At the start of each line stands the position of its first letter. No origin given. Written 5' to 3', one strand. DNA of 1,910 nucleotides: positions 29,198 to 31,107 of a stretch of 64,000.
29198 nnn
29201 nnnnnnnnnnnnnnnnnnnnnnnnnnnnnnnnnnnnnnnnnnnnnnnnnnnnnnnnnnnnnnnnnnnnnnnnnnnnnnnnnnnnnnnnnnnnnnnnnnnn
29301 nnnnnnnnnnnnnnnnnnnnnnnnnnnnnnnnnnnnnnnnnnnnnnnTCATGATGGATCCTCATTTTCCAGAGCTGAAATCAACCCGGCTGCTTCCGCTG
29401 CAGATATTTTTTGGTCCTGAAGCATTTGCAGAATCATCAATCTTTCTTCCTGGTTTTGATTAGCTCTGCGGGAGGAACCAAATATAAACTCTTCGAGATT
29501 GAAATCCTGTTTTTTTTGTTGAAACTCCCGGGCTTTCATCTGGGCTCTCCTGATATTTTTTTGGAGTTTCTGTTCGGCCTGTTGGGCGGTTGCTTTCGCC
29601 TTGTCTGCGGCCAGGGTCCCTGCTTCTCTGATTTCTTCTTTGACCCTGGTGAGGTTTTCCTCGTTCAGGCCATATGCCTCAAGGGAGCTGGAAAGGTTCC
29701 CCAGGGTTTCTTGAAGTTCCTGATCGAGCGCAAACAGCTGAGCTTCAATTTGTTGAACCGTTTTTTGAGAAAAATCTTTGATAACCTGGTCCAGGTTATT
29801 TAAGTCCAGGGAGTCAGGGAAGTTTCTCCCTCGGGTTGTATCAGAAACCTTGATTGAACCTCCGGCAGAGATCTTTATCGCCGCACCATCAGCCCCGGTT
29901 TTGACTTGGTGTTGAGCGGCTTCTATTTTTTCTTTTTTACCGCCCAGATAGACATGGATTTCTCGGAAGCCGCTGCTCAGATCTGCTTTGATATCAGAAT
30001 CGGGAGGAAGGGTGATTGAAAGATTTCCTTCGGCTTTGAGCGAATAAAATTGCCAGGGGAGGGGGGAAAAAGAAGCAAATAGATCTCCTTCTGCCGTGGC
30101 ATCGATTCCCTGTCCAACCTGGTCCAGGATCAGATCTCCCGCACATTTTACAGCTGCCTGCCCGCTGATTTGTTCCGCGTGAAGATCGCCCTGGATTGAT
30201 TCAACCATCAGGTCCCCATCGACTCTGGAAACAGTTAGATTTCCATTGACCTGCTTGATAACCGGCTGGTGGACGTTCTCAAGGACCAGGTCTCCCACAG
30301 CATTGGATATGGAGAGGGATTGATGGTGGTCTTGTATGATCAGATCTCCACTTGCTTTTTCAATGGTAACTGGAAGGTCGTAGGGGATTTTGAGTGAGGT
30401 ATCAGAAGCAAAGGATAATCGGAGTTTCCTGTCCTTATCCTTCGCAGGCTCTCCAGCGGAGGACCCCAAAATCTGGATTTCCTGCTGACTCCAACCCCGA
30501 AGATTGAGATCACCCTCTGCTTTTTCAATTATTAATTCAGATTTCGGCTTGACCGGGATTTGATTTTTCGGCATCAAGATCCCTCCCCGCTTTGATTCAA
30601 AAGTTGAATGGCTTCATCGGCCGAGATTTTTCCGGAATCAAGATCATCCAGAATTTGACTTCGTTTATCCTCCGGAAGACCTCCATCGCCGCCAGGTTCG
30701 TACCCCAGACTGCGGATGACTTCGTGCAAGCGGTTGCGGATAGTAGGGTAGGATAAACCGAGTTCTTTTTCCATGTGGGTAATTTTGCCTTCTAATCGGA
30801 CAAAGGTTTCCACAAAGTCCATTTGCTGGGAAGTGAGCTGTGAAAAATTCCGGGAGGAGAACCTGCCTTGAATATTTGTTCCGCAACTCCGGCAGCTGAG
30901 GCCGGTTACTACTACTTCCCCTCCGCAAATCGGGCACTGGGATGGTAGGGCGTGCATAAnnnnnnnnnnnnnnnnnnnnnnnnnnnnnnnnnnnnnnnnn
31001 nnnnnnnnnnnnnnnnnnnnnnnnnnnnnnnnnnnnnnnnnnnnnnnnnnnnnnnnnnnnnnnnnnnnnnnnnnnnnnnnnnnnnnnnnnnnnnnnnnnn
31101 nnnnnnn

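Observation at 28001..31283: Five-gene DUF2089/DUF4097 operon in which four consecutive proteins carry the same SHOCT-like helix, facing a PspC gene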

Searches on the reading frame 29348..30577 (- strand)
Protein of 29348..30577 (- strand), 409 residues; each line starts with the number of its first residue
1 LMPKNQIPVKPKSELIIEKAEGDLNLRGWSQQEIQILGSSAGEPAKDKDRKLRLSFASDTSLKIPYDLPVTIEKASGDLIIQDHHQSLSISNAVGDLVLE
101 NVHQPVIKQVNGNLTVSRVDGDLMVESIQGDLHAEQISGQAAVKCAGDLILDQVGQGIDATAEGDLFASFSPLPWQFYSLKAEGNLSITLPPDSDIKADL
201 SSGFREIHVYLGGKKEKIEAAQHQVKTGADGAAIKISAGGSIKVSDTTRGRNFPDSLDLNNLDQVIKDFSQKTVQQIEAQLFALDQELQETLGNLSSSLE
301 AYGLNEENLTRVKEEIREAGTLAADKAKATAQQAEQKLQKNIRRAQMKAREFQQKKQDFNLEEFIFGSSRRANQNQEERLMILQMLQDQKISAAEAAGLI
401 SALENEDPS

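Call 3: search_protein_families(library=pfam, proteins=[window:29348-30577:-], max_evalue=1)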
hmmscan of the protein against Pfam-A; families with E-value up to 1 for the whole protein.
window:29348-30577:- (409 aa): 3 families
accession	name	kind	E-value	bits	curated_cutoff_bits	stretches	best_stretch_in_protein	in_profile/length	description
PF22746.1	SHOCT-like_DUF2089-C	-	8.6e-07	28.8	27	1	377-406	1-30/32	SHOCT-like domain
PF20572.3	DUF6781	-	2.6e-05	24.6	27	1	259-352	97-188/213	Family of unknown function (DUF6781)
PF11727.13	ISG65-75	-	0.15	11.7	25.1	1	265-352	54-140/281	Invariant surface glycoprotein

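Call 4: search_protein_families(library=ncbifam, proteins=[window:29348-30577:-], max_evalue=1)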
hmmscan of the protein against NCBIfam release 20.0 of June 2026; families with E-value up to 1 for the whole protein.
window:29348-30577:- (409 aa): 3 families
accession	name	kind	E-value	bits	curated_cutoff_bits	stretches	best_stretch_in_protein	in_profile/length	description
NF049997.1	LiaG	equivalog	2.9e-05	23.4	285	1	70-238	120-279/286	LiaG family protein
NF008521.0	PRK11448.1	equivalog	0.02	12.9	729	1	266-395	38-167/1123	type I restriction-modification system endonuclease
NF002016.0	PRK00823.1-1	equivalog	0.1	12.7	133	1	81-117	51-87/113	4a-hydroxytetrahydrobiopterin dehydratase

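Call 16: find_homologous_proteins(query=window:29348-30577:-, max_evalue=0.001)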
Query window:29348-30577:- (409 aa): 13 proteins with E <= 0.001 among 8000 candidates.
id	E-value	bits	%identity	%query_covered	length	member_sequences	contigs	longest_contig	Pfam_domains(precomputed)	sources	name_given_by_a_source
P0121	5.0e-250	847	98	100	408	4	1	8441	PF13349.13,PF22746.2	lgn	-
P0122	2.4e-179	615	72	100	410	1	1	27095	PF13349.13,PF22746.2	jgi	jgi:hypothetical protein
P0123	8.3e-179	613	72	100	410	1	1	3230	PF13349.13,PF22746.2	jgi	-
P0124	2.6e-42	164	26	99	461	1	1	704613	PF22746.2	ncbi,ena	-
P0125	6.4e-42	162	28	96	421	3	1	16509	PF22746.2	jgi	jgi:hypothetical protein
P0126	6.6e-40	156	31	94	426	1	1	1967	PF22746.2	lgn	-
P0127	5.5e-37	146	26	99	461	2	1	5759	PF22746.2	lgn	-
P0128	2.5e-35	141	25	99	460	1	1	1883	PF22746.2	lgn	-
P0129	2.2e-34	138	26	99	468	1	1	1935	PF22746.2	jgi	jgi:hypothetical protein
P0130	2.0e-33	134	28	99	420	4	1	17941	PF22746.2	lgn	-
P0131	1.4e-32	132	28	98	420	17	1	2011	PF22746.2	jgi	-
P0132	3.5e-31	127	28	94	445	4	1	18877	PF22746.2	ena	-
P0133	1.9e-28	118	26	99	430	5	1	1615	-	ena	-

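Call 31: predict_structure(alignment_id=A1)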
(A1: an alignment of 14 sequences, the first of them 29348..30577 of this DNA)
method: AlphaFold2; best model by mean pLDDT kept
length: 409 residues; sequences in the alignment: 14
mean_pLDDT: 78.9   pTM: 0.59
mean pLDDT of the five models: 78.9, 77.9, 74.8, 74.8, 73.4
residues with pLDDT >= 90: 163; 70-90: 131; 50-70: 75; < 50: 40
segments of 3 or more residues with pLDDT < 50: 249-264, 356-373, 407-409
pLDDT, mean of each block of 10 residues (from residue 1): 73 90 92 82 63 89 92 95 93 96 96 96 96 95 97 93 96 89 95 88 90 84 85 92 76 38 51 67 71 64 61 71 71 71 66 49 36 62 81 82 60
secondary structure, 60 per line:
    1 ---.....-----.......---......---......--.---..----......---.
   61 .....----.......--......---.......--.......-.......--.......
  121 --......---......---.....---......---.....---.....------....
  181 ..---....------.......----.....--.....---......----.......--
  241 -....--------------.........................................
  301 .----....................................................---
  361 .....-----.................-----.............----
elements in order: E4-8 E14-20 E24-29 E33-38 E51-56 E60-65 E70-76 E79-84 E88-94 E97-103 E105-111 E114-120 E123-128 E132-137 E141-145 E149-154 E158-162 E166-170 E177-182 E186-189 E196-202 E207-211 E214-218 E222-227 E232-238 E242-245 H260-301 H306-357 H361-365 H371-387 H393-405

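Call 38: fold_search(model_id=the predicted structure, library=pdb)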
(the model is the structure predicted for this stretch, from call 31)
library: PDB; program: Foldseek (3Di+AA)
matches with E <= 10: 43; with E <= 0.001: 1
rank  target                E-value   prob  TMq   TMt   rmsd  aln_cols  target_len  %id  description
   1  4qrk                  5.2e-06  1.00  0.16  0.27  12.1       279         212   13  Crystal structure of a putative cell adhesion protein (CLOSPO_03726) from Clostridium sporogenes ATCC 15579 at 1.95 A re (released 2014-07-23)
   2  3pet_A                1.0e-03  1.00  0.29  0.47   8.0       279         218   13  Crystal structure of a putative adhesin (BF0245) from Bacteroides fragilis NCTC 9343 at 2.07 A resolution (released 2011-02-09)
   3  7muc_AM               1.7e-03  0.97  0.23  0.29  10.8       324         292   10  Legionella pneumophila Dot/Icm T4SS C1 Reconstruction (released 2021-10-06)
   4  3lyc_A                1.8e-03  1.00  0.30  0.43   7.4       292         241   12  Crystal structure of Putative pectinase (YP_001304412.1) from Parabacteroides distasonis ATCC 8503 at 2.30 A resolutio (released 2010-03-16)
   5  3lyc_N                4.1e-03  1.00  0.29  0.44   7.6       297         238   12  Crystal structure of Putative pectinase (YP_001304412.1) from Parabacteroides distasonis ATCC 8503 at 2.30 A resolutio (released 2010-03-16)
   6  3ljy_B                4.3e-03  0.99  0.22  0.34  11.8       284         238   10  Crystal structure of putative adhesin (YP_001304413.1) from Parabacteroides distasonis ATCC 8503 at 2.41 A resolution (released 2010-03-02)
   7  3lyc_P                5.0e-03  0.91  0.19  0.27  12.0       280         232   10  Crystal structure of Putative pectinase (YP_001304412.1) from Parabacteroides distasonis ATCC 8503 at 2.30 A resolutio (released 2010-03-16)
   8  3lyc_J                5.8e-03  1.00  0.32  0.48   6.5       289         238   10  Crystal structure of Putative pectinase (YP_001304412.1) from Parabacteroides distasonis ATCC 8503 at 2.30 A resolutio (released 2010-03-16)
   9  3ljy_A                5.8e-03  0.97  0.24  0.36  10.4       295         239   11  Crystal structure of putative adhesin (YP_001304413.1) from Parabacteroides distasonis ATCC 8503 at 2.41 A resolution (released 2010-03-02)
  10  3lyc_D                6.4e-03  0.99  0.30  0.45   7.3       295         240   12  Crystal structure of Putative pectinase (YP_001304412.1) from Parabacteroides distasonis ATCC 8503 at 2.30 A resolutio (released 2010-03-16)
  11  4ygu_C                1.6e-02  0.80  0.15  0.29  11.3       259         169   14  Crystal structure of a putative adhesin (BACEGG_01763) from Bacteroides eggerthii DSM 20697 at 2.20 A resolution (released 2015-03-11)
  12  4ygu_A                1.8e-02  0.85  0.16  0.32  11.2       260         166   13  Crystal structure of a putative adhesin (BACEGG_01763) from Bacteroides eggerthii DSM 20697 at 2.20 A resolution (released 2015-03-11)
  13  4ygu_B                2.3e-02  0.84  0.16  0.31  11.3       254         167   13  Crystal structure of a putative adhesin (BACEGG_01763) from Bacteroides eggerthii DSM 20697 at 2.20 A resolution (released 2015-03-11)
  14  3lyc_F                3.1e-02  0.80  0.23  0.33  11.3       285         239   11  Crystal structure of Putative pectinase (YP_001304412.1) from Parabacteroides distasonis ATCC 8503 at 2.30 A resolutio (released 2010-03-16)
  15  3jx8_D                4.7e-02  0.98  0.32  0.48   6.8       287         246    9  Crystal structure of Putative lipid binding protein (YP_001304415.1) from Parabacteroides distasonis ATCC 8503 at 2.16 (released 2009-11-10)
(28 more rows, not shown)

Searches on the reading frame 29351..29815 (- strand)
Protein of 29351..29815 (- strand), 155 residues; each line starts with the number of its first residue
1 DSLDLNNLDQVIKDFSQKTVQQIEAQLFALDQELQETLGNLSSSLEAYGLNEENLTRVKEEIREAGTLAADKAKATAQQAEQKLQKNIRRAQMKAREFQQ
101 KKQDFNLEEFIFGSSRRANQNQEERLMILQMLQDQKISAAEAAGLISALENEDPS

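Call 61: search_solved_structures(query=window:29351-29815:-, max_evalue=1)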
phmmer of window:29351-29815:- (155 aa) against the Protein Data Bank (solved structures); distinct sequences matched with E-value up to 1: 3.
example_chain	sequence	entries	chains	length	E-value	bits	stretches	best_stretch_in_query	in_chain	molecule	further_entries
1m62_A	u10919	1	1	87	0.48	14.1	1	23-94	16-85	BAG-family molecular chaperone regulator-4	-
8w8r_R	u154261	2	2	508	0.71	13.5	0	21-115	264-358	Probable G-protein coupled receptor 101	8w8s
8w8q_C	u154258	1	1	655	0.91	13.2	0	21-115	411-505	Soluble cytochrome b562,Probable G-protein coupled receptor 101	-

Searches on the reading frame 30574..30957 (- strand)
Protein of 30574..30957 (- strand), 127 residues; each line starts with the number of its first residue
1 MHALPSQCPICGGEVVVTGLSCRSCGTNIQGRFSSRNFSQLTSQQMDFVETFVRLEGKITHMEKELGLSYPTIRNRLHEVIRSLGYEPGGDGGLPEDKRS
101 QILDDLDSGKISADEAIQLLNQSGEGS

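Call 3: search_protein_families(library=pfam, proteins=[window:30574-30957:-], max_evalue=1)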
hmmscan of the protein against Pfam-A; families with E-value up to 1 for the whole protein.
window:30574-30957:- (127 aa): 12 families
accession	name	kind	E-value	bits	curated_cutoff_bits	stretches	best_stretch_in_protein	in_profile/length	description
PF09862.15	DUF2089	-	6.6e-20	71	33.4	1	41-87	1-47/47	Domain of unknown function (DUF2089)-HTH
PF22747.2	Zn_ribbon_DUF2089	-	6.6e-12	45.7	27.6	1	8-38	1-31/32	DUF2089 zinc ribbon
PF22746.1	SHOCT-like_DUF2089-C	-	4.6e-07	29.7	27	1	98-125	2-29/32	SHOCT-like domain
PF18912.6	DZR_2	-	0.0041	17.4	27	1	4-29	6-31/56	Double zinc ribbon domain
PF13556.12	HTH_30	-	0.03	14.5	27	1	47-87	3-43/59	PucR C-terminal helix-turn-helix domain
PF10083.14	DUF2321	-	0.044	13.8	24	1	7-46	28-64/157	Uncharacterized protein conserved in bacteria (DUF2321)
PF00403.32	HMA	-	0.15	12.9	24.8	1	17-87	4-62/62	Heavy-metal-associated domain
PF21344.3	Zn_ribbon_LysW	-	0.23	11.6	27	1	7-28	2-30/46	Alpha-aminoadipate carrier protein LysW-like, globular domain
PF24463.1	DUF7577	-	0.24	11.5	28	0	20-27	3-10/27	Domain of unknown function (DUF7577)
PF22795.1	DUF4796_N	-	0.3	11.4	27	1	4-13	18-27/29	DUF4796 N-terminal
PF24460.1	DUF7575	-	0.87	9.4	28.5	0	6-15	4-13/28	Domain of unknown function (DUF7575)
PF21349.2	RUBY_RBDX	-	0.99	9.4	26.5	0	4-12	15-23/30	Rubrerythrin, rubredoxin-like domain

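Call 4: search_protein_families(library=ncbifam, proteins=[window:30574-30957:-], max_evalue=1)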
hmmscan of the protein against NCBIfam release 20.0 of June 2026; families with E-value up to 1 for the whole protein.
window:30574-30957:- (127 aa): 4 families
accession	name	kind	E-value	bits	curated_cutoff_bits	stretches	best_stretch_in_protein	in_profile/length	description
NF041779.1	hetero_SS_HdrC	equivalog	0.1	12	350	1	44-81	139-176/198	ferredoxin:CoB-CoM heterodisulfide reductase subunit HdrC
NF033550.5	transpos_ISL3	equivalog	0.27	10.3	180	1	17-85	47-116/370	ISL3 family transposase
NF033497.1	rubre_like_arch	subfamily_domain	0.32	10.8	32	0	5-15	16-26/34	rubrerythrin-like domain-containing protein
TIGR02605.1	CxxC_CxxC_SSSS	subfamily_domain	0.88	9.7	31.3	0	5-14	26-35/52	FmdB family zinc ribbon protein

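Call 10: find_related_loci(query=window:30574-30957:-, collection=genome_contigs, flank=6000)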
Query window:30574-30957:- (127 aa) in genome_contigs; peptide patterns used: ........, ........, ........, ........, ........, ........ (x = any residue, [..] = any of these).
599 stretches matched a pattern (row limit reached: there are more); 369 encode a relative of the query (tblastn E <= 1e-3); the best 80 are kept; 80 distinct loci.
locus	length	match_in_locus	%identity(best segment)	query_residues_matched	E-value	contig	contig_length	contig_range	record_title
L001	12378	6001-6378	76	1-126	5e-66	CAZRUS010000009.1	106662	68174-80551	MAG TPA_asm: uncultured Anaerolineales bacterium isolate binchicken_co17_291 genome assembly, contig: NODE_540_length_10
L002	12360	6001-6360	80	1-120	2e-63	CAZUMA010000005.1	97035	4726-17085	MAG TPA_asm: uncultured Anaerolineales bacterium isolate SRP332253_co2_238 genome assembly, contig: NODE_154_length_9703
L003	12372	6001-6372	73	1-121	3e-59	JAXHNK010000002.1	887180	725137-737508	MAG: Anaerolineales bacterium isolate Salar_de_Ascotan_soil_MAG_ASO84 contig_2104_polypolish, whole genome shotgun seque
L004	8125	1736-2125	68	1-127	9e-58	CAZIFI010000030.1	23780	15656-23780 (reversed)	MAG TPA_asm: uncultured Anaerolineales bacterium isolate binchicken_co17_453 genome assembly, contig: NODE_5516_length_2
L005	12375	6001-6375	71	1-122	4e-57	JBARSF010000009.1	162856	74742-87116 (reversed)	MAG: Anaerolineales bacterium isolate MFD12959_ilm_asm_bin54 k127_166209, whole genome shotgun sequence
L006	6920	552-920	72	1-121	1e-56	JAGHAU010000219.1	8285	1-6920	MAG: Anaerolineales bacterium isolate AUK238 PB_MBMC_192_c_000000000188, whole genome shotgun sequence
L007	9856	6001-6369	71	1-121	9e-56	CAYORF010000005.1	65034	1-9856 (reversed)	MAG TPA_asm: uncultured Anaerolineales bacterium isolate binchicken_co9_181 genome assembly, contig: NODE_98_length_6503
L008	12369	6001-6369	70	1-121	4e-56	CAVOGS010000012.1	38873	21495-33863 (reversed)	MAG: uncultured Chloroflexia bacterium isolate MFD09964.bin.2.149 genome assembly, contig: contig_74730, whole genome sh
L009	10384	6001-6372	69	1-121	1e-55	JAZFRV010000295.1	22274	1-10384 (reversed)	MAG: Anaerolineales bacterium isolate BS1bin.19 BS1bin.19_295, whole genome shotgun sequence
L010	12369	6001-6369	70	1-121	1e-55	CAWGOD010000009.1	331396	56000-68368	MAG: uncultured Chloroflexia bacterium isolate MFD03804.bin.3.292 genome assembly, contig: contig_36604, whole genome sh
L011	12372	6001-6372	70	1-121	1e-55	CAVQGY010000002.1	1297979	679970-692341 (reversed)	MAG: uncultured Chloroflexia bacterium isolate MFD09964.bin.1.182 genome assembly, contig: contig_13089, whole genome sh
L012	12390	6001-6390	63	1-127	1e-54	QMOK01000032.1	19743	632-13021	MAG: Chloroflexota bacterium isolate B10_G9 B10_Guay9_scaffold_01727, whole genome shotgun sequence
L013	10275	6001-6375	65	1-122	6e-54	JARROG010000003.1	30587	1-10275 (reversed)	MAG: Anaerolineales bacterium isolate Spart_144_MAG scaffold_127, whole genome shotgun sequence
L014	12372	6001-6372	61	1-123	6e-53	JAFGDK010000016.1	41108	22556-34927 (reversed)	MAG: Anaerolineales bacterium isolate Zod_Metabat.1173 k87_809601, whole genome shotgun sequence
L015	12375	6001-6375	66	1-122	1e-52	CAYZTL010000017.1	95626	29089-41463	MAG TPA_asm: uncultured Anaerolineales bacterium isolate binchicken_co17_321 genome assembly, contig: NODE_684_length_95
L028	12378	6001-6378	63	1-123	1e-50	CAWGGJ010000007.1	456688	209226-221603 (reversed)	MAG: uncultured Chloroflexia bacterium isolate MFD02979.bin.1.144 genome assembly, contig: contig_39769, whole genome sh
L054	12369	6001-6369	59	1-121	3e-49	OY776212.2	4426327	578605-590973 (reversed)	MAG: Anaerolineales bacterium isolate db28be52-e32f-4f71-9c49-3cbd2ddbe7d1 genome assembly, chromosome: 1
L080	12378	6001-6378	58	1-125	1e-47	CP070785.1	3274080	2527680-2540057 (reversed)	MAG: Chloroflexota bacterium isolate bin156 chromosome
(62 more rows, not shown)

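Call 62: search_solved_structures(query=window:30577-30957:-, max_evalue=1)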
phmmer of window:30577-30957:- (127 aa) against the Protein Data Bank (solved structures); distinct sequences matched with E-value up to 1: 4.
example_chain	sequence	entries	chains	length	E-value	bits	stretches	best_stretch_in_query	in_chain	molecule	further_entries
7si3_A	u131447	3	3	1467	0.037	17.3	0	14-33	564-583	P-type Cu(+) transporter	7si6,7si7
2ew9_A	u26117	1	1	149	0.078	16.3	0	14-48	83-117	Copper-transporting ATPase 2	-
1wfh_A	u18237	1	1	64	0.5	13.6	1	5-32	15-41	zinc finger (AN1-like) family protein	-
7xuk_A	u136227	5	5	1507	0.79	13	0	14-44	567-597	Copper-transporting ATPase 2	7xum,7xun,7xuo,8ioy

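Call 73: search_protein_families(library=pfam, proteins=[L008:5784-5975:+, L028:5704-5937:+, L080:5707-5958:+], max_evalue=0.01)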
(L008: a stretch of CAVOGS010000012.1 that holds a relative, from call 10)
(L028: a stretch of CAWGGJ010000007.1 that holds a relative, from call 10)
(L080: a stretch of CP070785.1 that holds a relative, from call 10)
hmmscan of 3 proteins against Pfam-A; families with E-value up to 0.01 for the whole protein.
L008:5784-5975:+ (63 aa): 0 families

L028:5704-5937:+ (77 aa): 0 families

L080:5707-5958:+ (83 aa): 0 families

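Call 78: search_protein_families(library=pfam, proteins=[L054:2393-4675:+, L054:4748-5092:+, L054:5538-5861:+, L054:6001-6378:+, L054:6758-7867:+, L054:8049-8705:+, L054:8764-10674:-], max_evalue=0.001)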
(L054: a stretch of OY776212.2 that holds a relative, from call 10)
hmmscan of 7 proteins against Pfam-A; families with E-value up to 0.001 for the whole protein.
L054:2393-4675:+ (760 aa): 5 families
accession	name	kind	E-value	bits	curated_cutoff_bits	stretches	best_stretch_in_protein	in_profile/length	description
PF02518.31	HATPase_c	-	1.1e-23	84.2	26.4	1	649-758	1-108/111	Histidine kinase-, DNA gyrase B-, and HSP90-like ATPase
PF00512.31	HisKA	-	4.2e-13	49.6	26.9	1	541-606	2-64/66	His Kinase A (phospho-acceptor) domain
PF13185.12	GAF_2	-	9.1e-11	42.6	28.6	1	356-493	3-135/136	GAF domain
PF03924.19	CHASE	-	7.3e-10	39.4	25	1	97-221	35-179/189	CHASE domain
PF01590.32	GAF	-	2.3e-08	35.1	22.4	1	359-493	4-133/133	GAF domain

L054:4748-5092:+ (114 aa): 0 families

L054:5538-5861:+ (107 aa): 1 family
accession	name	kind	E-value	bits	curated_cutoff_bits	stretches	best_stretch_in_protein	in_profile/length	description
PF09723.15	Zn_ribbon_8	-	6.5e-15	55.3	34.4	1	1-40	1-40/41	Zinc ribbon domain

L054:6001-6378:+ (125 aa): 4 families
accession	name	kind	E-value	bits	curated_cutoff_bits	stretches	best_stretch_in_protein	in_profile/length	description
PF09862.15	DUF2089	-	7.6e-22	77.2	33.4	1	41-86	1-46/47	Domain of unknown function (DUF2089)-HTH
PF22747.2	Zn_ribbon_DUF2089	-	1.3e-13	51.2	27.6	1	8-39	1-32/32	DUF2089 zinc ribbon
PF13556.12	HTH_30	-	8.2e-06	26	27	1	46-90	2-46/59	PucR C-terminal helix-turn-helix domain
PF22746.1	SHOCT-like_DUF2089-C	-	1.1e-05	25.3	27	1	99-120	1-22/32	SHOCT-like domain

L054:6758-7867:+ (369 aa): 1 family
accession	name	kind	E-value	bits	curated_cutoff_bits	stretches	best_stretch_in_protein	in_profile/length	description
PF00724.26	Oxidored_FMN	-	2.8e-66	224.6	27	1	6-338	2-340/342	NADH:flavin oxidoreductase / NADH oxidase family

L054:8049-8705:+ (218 aa): 0 families

L054:8764-10674:- (636 aa): 9 families
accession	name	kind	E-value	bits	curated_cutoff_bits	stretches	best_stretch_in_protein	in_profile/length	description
PF02518.31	HATPase_c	-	1.5e-34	119.2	26.4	1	526-635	2-110/111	Histidine kinase-, DNA gyrase B-, and HSP90-like ATPase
PF13185.12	GAF_2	-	9.2e-20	71.7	28.6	1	162-295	3-136/136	GAF domain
PF00512.31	HisKA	-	1.3e-16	60.8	26.9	1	415-479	2-65/66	His Kinase A (phospho-acceptor) domain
PF13492.12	GAF_3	-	1.4e-14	55.1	27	1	162-296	1-129/129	GAF domain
PF01590.32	GAF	-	4.3e-14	53.6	22.4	1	163-294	2-133/133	GAF domain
PF00072.30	Response_reg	-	5.5e-07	30.2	30.2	1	8-115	2-110/111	Response regulator receiver domain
PF14501.12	HATPase_c_5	-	2.8e-06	27.6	22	1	529-624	5-94/102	GHKL domain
PF00989.32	PAS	-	3.1e-06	27.6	22.6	1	310-367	3-67/113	PAS fold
PF13581.12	HATPase_c_2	-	0.0006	20.3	27.4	0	537-613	39-113/127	Histidine kinase-like ATPase domain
